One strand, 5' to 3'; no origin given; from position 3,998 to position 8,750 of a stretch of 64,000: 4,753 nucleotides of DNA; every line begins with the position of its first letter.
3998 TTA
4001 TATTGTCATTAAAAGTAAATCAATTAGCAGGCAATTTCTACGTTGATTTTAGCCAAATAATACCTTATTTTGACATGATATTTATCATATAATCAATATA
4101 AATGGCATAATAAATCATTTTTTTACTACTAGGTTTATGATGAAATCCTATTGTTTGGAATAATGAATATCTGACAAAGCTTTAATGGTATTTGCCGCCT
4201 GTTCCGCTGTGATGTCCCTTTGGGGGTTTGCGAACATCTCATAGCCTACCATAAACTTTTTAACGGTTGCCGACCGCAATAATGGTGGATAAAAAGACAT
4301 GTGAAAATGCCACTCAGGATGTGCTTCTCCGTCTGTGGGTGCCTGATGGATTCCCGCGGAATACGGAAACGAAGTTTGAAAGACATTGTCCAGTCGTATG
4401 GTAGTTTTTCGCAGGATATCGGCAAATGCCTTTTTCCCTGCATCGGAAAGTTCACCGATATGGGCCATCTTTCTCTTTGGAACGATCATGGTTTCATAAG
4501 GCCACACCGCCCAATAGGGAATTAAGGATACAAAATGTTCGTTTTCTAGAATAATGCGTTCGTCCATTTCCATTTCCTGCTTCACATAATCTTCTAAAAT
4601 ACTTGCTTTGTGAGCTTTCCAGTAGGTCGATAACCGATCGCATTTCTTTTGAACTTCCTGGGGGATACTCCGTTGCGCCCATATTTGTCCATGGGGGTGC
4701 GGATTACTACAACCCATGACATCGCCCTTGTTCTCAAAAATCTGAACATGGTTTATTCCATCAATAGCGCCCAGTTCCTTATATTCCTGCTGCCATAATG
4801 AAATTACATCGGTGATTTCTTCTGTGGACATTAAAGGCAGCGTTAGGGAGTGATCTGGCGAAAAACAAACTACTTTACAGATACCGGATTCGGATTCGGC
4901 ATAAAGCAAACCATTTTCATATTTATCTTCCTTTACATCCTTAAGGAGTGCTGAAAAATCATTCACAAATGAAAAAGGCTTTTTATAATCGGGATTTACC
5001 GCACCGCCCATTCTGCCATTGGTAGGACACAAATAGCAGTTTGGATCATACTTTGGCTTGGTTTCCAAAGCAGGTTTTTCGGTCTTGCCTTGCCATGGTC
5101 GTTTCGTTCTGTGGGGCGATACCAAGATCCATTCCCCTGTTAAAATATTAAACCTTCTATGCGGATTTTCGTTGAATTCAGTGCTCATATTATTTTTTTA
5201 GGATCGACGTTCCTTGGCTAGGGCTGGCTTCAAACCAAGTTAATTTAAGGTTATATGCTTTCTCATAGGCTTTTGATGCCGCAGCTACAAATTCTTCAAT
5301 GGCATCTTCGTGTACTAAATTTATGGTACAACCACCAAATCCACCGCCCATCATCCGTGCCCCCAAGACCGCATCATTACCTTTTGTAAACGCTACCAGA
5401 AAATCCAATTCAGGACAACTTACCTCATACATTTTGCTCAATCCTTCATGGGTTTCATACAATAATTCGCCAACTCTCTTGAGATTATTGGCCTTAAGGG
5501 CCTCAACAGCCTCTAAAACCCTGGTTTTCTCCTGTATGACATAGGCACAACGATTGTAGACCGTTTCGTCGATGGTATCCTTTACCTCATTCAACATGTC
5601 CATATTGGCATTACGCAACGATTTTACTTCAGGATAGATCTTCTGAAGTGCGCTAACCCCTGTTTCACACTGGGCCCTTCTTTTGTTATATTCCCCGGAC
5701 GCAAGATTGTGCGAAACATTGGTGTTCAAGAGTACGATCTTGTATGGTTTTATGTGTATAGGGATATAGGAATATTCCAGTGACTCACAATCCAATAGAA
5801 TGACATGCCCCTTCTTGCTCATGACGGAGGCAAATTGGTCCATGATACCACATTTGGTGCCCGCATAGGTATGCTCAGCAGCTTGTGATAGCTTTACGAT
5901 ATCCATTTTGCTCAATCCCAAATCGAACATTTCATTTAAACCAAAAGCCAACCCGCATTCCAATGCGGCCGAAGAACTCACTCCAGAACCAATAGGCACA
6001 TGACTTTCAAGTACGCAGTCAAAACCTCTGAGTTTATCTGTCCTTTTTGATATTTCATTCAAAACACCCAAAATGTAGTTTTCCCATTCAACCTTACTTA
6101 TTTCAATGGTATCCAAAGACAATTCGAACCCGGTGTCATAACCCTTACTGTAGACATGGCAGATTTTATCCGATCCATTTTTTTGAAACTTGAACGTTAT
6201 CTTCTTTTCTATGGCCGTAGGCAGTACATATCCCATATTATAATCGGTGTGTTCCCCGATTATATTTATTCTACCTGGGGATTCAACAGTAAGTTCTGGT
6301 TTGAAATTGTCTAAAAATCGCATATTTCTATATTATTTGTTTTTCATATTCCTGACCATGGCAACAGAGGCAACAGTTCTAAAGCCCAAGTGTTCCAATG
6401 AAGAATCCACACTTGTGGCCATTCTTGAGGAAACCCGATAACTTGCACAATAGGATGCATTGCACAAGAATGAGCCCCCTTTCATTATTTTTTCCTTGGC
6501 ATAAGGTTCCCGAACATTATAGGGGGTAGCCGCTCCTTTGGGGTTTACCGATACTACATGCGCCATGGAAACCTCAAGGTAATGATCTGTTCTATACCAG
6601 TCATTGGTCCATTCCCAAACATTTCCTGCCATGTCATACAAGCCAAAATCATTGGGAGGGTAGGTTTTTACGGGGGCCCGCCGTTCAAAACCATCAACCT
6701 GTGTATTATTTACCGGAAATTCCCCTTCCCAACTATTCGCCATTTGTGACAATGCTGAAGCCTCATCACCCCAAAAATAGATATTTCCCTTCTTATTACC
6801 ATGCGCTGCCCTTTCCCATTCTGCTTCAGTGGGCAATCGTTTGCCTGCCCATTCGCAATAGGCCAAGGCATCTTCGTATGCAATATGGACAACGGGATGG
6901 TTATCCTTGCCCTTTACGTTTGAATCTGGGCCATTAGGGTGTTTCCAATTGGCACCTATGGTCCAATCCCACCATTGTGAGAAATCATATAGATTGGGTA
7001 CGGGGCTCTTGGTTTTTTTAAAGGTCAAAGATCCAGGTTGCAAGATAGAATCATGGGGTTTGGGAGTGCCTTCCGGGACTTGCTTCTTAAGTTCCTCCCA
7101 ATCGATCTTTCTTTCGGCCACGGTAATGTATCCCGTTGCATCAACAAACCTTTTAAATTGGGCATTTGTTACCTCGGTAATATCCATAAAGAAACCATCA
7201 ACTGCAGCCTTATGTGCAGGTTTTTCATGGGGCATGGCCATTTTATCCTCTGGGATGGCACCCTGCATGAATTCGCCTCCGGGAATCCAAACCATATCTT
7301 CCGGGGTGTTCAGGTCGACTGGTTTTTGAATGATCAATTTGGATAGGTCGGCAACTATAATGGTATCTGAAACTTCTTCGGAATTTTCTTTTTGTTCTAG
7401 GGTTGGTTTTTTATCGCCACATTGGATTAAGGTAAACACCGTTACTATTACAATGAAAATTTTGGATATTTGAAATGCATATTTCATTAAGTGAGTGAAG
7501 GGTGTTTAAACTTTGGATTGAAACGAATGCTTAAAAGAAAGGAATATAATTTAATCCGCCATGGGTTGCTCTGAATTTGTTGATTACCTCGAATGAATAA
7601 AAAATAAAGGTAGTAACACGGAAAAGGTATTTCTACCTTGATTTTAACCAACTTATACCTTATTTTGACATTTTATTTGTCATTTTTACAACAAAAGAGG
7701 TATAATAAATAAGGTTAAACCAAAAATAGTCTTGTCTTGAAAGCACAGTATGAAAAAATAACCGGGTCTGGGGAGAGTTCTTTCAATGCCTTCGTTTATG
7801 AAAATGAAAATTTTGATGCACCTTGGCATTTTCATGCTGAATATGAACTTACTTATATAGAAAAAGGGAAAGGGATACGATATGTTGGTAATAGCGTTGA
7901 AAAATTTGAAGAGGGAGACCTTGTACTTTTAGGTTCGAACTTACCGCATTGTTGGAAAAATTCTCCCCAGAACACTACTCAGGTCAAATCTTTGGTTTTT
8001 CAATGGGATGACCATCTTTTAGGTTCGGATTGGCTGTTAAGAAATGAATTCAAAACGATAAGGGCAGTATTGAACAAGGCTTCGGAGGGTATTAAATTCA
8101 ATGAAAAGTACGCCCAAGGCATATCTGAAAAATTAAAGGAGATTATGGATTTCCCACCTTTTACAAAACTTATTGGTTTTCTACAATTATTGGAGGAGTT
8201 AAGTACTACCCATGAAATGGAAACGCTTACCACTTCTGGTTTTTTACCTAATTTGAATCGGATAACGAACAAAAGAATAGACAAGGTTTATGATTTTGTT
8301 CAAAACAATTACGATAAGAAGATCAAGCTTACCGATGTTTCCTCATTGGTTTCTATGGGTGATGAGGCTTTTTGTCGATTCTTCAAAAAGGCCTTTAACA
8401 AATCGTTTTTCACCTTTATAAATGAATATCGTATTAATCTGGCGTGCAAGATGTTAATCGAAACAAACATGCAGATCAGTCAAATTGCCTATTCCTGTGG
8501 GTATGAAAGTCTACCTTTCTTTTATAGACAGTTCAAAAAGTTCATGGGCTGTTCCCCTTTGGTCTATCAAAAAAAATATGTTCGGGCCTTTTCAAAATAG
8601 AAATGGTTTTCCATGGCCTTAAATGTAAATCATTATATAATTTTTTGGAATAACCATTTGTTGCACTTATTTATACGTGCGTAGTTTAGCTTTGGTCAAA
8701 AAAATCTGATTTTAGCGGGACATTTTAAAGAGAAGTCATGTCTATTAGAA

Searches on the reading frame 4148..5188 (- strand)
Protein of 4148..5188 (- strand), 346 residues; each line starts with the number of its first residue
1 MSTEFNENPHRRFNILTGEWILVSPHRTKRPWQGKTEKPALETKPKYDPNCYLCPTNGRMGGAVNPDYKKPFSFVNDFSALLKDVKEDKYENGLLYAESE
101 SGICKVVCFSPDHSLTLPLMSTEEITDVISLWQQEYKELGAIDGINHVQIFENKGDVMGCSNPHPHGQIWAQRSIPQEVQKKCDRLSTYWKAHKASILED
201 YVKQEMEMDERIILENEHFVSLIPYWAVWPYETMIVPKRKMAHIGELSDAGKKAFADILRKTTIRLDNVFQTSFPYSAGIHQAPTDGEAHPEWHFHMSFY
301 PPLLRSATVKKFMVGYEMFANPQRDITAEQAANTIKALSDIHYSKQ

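Call 42: search_protein_families(library=pfam, proteins=[window:4148-5188:-], max_evalue=0.001)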
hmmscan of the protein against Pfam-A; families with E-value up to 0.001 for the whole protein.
window:4148-5188:- (346 aa): 2 families
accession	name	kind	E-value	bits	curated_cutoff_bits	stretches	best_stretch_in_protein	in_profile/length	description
PF01087.27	GalP_UDP_transf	-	4.2e-66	223.3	22.1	1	4-176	4-184/184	Galactose-1-phosphate uridyl transferase, N-terminal domain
PF02744.22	GalP_UDP_tr_C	-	1.4e-59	201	29.2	1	185-345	4-163/165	Galactose-1-phosphate uridyl transferase, C-terminal domain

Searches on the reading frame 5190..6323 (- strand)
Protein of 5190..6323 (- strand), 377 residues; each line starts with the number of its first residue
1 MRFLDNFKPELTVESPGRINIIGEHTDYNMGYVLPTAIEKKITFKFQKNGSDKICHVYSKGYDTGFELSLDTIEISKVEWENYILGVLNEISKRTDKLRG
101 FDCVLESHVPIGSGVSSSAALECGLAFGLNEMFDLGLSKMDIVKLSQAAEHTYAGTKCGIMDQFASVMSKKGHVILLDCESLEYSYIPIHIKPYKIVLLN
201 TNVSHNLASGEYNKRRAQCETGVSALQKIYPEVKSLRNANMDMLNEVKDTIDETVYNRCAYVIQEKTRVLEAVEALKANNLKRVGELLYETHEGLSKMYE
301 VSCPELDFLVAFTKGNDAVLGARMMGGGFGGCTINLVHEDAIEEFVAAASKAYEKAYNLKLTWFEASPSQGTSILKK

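Call 42: search_protein_families(library=pfam, proteins=[window:5190-6323:-], max_evalue=0.001)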
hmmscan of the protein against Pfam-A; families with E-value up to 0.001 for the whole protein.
window:5190-6323:- (377 aa): 3 families
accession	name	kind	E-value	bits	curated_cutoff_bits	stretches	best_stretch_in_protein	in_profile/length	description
PF00288.32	GHMP_kinases_N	-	1.6e-21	76.7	22.3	1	82-169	1-86/87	GHMP kinases N terminal domain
PF10509.15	GalKase_gal_bdg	-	1.1e-15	57.4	23.1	1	5-44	5-45/49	Galactokinase galactose-binding signature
PF08544.19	GHMP_kinases_C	-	3.3e-11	43.9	21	1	272-354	1-84/85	GHMP kinases C terminal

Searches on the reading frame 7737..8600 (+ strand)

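Call 42: search_protein_families(library=pfam, proteins=[window:7737-8600:+], max_evalue=0.001)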
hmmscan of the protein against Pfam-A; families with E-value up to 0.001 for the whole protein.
window:7737-8600:+ (287 aa): 5 families
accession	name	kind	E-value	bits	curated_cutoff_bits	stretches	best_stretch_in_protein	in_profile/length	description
PF12833.13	HTH_18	-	2.4e-20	73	33.6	1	205-279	5-79/80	Helix-turn-helix domain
PF00165.29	HTH_AraC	-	3.6e-11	43.4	26.6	1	243-275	7-38/42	Bacterial regulatory helix-turn-helix proteins, AraC family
PF07883.17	Cupin_2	-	7.3e-08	32.4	27.2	1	27-76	10-59/70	Cupin domain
PF02311.25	AraC_binding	-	2.8e-05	24.3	21.1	1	25-72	13-60/135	AraC-like ligand binding domain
PF00190.28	Cupin_1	-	0.00094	19.2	22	0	16-81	35-106/151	Cupin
